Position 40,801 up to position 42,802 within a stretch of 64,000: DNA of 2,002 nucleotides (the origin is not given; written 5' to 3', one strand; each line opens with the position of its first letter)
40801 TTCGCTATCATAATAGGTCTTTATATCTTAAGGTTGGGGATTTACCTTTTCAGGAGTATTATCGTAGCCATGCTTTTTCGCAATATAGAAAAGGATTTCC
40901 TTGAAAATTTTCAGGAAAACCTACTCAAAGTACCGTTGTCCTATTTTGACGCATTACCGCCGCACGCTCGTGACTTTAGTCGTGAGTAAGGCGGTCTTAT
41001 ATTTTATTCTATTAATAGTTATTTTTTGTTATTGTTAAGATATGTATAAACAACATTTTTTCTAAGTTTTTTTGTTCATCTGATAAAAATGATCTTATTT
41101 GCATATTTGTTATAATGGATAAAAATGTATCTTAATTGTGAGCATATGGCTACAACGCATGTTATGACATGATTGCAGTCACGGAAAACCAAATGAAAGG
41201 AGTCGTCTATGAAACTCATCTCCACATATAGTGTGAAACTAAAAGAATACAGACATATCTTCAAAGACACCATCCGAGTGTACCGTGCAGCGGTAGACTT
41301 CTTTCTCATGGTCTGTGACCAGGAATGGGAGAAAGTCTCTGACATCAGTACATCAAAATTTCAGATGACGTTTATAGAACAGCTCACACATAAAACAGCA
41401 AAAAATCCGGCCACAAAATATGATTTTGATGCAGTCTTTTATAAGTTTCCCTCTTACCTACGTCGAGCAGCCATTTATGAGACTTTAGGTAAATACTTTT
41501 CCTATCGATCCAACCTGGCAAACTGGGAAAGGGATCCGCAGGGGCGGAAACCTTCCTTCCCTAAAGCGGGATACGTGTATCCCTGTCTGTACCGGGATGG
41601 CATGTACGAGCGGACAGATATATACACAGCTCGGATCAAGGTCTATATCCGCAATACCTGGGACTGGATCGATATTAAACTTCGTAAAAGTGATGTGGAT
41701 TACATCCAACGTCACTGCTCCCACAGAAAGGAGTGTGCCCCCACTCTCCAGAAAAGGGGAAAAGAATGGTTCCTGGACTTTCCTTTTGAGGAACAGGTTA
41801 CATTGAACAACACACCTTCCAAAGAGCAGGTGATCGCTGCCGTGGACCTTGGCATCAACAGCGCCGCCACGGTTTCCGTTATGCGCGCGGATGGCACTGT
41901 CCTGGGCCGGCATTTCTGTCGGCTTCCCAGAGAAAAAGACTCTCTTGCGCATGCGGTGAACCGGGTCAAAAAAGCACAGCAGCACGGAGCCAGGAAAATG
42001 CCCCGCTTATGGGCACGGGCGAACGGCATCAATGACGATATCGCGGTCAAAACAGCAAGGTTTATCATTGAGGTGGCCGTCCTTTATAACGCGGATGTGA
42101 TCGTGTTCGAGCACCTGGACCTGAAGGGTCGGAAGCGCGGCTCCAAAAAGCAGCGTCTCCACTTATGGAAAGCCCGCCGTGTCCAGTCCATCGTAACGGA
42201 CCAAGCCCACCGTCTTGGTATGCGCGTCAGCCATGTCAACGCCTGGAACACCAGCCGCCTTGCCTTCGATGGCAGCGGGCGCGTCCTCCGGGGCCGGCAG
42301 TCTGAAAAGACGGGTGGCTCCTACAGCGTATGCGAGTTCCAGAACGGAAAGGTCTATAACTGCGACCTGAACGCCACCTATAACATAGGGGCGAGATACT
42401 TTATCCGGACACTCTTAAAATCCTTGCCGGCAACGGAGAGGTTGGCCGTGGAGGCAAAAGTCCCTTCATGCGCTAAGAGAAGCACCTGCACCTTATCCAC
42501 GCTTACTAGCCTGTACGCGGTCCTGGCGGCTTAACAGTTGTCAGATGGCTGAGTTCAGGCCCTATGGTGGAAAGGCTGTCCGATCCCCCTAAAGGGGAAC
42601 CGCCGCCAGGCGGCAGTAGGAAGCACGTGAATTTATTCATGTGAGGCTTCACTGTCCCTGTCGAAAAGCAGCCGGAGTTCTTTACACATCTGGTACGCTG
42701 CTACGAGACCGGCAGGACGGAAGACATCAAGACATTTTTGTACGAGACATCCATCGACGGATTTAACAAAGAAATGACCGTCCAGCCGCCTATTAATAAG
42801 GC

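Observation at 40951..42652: TnpB-only IS element A: boundaries pinned to the base by an interrupted host ORF; three copies in different decay states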

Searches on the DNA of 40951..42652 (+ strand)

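Call 19: search_dna_similar(query=window:40951-42652:+, collection=phages, mode=distant, max_rows=15)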
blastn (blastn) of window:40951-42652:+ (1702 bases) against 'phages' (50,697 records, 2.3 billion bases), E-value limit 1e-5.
Records with a match: 1; places in all: 1; records where one place covers at least 80% of the query: 0.
Best place of each record, by identity: 60-80% 1.
By first word of the organism name: Bacteriophage 1.
By host as written in the record: - 1.
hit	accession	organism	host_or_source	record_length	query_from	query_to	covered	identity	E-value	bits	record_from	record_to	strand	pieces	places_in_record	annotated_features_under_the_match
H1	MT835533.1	Bacteriophage sp.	human fecal samples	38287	6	1544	60%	67.2%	8e-62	306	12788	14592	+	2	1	record has no annotation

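Call 20: search_dna_similar(query=window:40951-42652:+, collection=plasmids, mode=distant, max_rows=15)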
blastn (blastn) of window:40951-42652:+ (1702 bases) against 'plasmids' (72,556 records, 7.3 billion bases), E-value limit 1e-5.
Records with a match: 7; places in all: 12; records where one place covers at least 80% of the query: 0.
Best place of each record, by identity: 60-80% 7.
By first word of the organism name: Bacillus 5; Ruminococcus 1; Butyrivibrio 1.
By predicted mobility (MOB-suite, as given by PLSDB): non-mobilizable 6; mobilizable 1.
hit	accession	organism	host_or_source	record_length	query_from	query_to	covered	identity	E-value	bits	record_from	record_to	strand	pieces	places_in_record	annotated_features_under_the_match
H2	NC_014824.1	Ruminococcus albus 7 = DSM 20455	-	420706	4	1702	75%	67.4%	5e-83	379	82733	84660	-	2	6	IS200/IS605 family element transposase accessory protein TnpB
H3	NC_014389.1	Butyrivibrio proteoclasticus B316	-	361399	466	1702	73%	64.0%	1e-46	196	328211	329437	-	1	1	transposase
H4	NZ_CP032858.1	Bacillus subtilis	cell culture,Cheonggukjang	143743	1387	1517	8%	72.7%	1e-8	70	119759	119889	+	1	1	RNA-guided endonuclease TnpB family protein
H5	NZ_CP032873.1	Bacillus subtilis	cell culture,Cheonggukjang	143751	1387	1517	8%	72.7%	1e-8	70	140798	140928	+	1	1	RNA-guided endonuclease TnpB family protein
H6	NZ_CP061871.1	Bacillus subtilis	cell culture,tobacco leaf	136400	1387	1517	8%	72.7%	1e-8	70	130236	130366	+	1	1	RNA-guided endonuclease TnpB family protein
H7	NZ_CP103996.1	Bacillus subtilis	cell culture,Doenjang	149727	1387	1517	8%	72.7%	1e-8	70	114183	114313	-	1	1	RNA-guided endonuclease TnpB family protein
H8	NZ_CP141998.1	Bacillus subtilis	single cell,fermented soybean food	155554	1387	1517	8%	72.7%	1e-8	70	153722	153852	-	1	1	RNA-guided endonuclease TnpB family protein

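Call 53: get_annotated_region(hit=H2, flank=1500)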
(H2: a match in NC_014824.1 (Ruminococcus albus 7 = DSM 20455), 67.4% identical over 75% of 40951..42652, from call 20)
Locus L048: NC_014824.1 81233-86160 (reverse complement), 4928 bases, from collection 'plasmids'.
description: Ruminococcus albus 7 = DSM 20455 plasmid pRUMAL01, complete sequence
organism: Ruminococcus albus 7 = DSM 20455 (NCBI taxid 697329)
taxonomy: Bacteria; Bacillota; Clostridia; Eubacteriales; Oscillospiraceae; Ruminococcus; Ruminococcus albus; Ruminococcus albus 7 = DSM 20455
host: -; source: -; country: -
typing (MOB-suite, as given by PLSDB): mobilizable; relaxase MOBP
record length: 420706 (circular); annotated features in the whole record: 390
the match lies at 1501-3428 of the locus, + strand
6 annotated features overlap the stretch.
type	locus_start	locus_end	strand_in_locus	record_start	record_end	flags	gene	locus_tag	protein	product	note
CDS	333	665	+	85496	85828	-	-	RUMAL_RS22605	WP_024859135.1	hypothetical protein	-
CDS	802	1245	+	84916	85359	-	-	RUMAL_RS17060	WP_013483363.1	hypothetical protein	-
CDS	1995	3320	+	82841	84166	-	-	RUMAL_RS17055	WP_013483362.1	IS200/IS605 family element transposase accessory protein TnpB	-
CDS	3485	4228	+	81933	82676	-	-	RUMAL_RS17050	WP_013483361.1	hypothetical protein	-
CDS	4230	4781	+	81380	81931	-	-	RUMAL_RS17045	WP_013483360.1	hypothetical protein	-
CDS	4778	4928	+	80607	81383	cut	-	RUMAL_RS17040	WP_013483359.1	PP2C family serine/threonine-protein phosphatase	-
